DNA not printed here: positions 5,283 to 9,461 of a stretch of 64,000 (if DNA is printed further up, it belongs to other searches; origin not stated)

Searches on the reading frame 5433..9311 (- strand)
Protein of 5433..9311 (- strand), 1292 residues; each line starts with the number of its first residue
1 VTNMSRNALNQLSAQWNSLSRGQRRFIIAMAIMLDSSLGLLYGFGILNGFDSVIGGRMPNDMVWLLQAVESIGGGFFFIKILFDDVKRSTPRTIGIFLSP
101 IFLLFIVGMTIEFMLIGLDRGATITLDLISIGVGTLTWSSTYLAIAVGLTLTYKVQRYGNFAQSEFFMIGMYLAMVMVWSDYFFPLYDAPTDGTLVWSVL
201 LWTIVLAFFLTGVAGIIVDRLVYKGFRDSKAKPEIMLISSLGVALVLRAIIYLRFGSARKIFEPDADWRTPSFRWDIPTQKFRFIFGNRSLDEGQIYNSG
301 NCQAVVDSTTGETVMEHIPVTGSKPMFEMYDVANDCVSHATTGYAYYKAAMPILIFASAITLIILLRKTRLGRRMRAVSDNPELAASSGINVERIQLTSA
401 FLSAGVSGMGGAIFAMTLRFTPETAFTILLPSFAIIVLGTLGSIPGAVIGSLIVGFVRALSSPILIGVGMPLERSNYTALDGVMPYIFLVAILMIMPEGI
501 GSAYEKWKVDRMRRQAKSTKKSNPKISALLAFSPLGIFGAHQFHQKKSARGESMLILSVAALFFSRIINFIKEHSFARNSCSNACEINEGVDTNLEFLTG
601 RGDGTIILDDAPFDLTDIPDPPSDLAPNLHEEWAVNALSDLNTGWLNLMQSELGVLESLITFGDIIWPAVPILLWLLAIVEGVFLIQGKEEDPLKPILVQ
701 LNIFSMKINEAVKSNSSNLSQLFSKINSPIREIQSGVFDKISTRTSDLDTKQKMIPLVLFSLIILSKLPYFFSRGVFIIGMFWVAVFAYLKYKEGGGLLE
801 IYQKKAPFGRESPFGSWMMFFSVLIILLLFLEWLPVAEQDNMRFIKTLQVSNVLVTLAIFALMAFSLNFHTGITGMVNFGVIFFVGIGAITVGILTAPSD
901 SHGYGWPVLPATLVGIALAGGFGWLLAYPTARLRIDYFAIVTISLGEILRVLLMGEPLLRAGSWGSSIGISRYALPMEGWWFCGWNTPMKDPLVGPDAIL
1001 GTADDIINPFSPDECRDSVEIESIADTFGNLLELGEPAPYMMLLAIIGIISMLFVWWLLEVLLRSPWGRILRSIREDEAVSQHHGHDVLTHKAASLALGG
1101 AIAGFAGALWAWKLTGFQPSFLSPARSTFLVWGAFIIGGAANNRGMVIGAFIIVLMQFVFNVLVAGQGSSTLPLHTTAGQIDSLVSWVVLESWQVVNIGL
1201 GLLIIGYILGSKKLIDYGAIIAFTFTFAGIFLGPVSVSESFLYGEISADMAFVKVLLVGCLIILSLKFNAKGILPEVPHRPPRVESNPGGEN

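Call 39: search_protein_families(library=pfam, proteins=[window:5433-9311:-], max_evalue=0.0001)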
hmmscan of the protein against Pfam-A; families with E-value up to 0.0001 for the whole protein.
window:5433-9311:- (1292 aa): 1 family
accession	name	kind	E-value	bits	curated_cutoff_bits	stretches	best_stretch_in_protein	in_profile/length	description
PF02653.21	BPD_transp_2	-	1.3e-70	238.1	26.8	2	134-493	4-269/269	Branched-chain amino acid transport system / permease component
